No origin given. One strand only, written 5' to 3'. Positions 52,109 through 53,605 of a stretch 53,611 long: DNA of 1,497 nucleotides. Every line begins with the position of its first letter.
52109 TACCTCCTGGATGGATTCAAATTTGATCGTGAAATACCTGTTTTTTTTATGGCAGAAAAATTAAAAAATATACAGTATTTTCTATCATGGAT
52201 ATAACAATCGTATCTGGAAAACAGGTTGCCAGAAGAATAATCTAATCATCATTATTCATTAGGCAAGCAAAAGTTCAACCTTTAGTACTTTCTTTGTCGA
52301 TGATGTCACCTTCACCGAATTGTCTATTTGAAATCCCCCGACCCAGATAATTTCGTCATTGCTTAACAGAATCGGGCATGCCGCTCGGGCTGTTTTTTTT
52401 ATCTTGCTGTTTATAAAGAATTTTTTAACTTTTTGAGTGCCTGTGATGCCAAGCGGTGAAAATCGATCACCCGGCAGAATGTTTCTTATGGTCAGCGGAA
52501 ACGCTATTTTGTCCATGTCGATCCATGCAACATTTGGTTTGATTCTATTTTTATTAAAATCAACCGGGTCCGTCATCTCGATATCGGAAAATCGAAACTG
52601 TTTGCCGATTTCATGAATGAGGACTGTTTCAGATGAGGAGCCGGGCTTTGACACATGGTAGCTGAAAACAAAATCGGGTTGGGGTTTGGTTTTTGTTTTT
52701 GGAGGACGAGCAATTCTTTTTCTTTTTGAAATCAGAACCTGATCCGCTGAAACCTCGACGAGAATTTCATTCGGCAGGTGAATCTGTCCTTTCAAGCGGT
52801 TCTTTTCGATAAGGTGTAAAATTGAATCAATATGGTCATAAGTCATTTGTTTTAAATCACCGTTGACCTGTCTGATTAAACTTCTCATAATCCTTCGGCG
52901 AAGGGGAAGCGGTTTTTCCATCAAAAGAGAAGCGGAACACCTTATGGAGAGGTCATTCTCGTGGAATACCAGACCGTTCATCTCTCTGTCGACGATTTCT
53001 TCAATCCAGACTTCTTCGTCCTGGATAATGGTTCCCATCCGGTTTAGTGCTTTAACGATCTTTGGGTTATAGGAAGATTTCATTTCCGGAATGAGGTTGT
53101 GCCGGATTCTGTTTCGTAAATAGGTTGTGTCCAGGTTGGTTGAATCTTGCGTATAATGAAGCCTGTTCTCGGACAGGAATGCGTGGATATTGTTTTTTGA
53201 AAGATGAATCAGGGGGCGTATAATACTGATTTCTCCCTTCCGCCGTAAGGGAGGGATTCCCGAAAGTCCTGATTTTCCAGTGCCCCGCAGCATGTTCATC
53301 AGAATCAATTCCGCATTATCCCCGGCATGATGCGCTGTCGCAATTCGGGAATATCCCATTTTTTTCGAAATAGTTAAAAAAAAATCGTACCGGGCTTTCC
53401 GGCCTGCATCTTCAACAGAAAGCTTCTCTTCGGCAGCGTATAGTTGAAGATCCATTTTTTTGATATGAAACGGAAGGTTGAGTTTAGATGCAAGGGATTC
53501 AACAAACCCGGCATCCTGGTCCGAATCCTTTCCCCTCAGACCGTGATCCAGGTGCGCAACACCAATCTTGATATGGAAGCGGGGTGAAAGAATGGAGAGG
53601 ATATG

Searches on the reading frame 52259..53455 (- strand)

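Call 68: search_protein_families(library=pfam, proteins=[window:52259-53455:-], max_evalue=0.00001)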
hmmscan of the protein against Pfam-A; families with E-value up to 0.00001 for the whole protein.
window:52259-53455:- (398 aa): 2 families
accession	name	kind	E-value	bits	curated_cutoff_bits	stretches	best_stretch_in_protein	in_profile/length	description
PF01171.26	ATP_bind_3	-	2e-33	116.1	27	1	8-120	70-182/182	PP-loop family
PF11734.13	TilS_C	-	1.7e-13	50.2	22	1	321-389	1-69/74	TilS substrate C-terminal domain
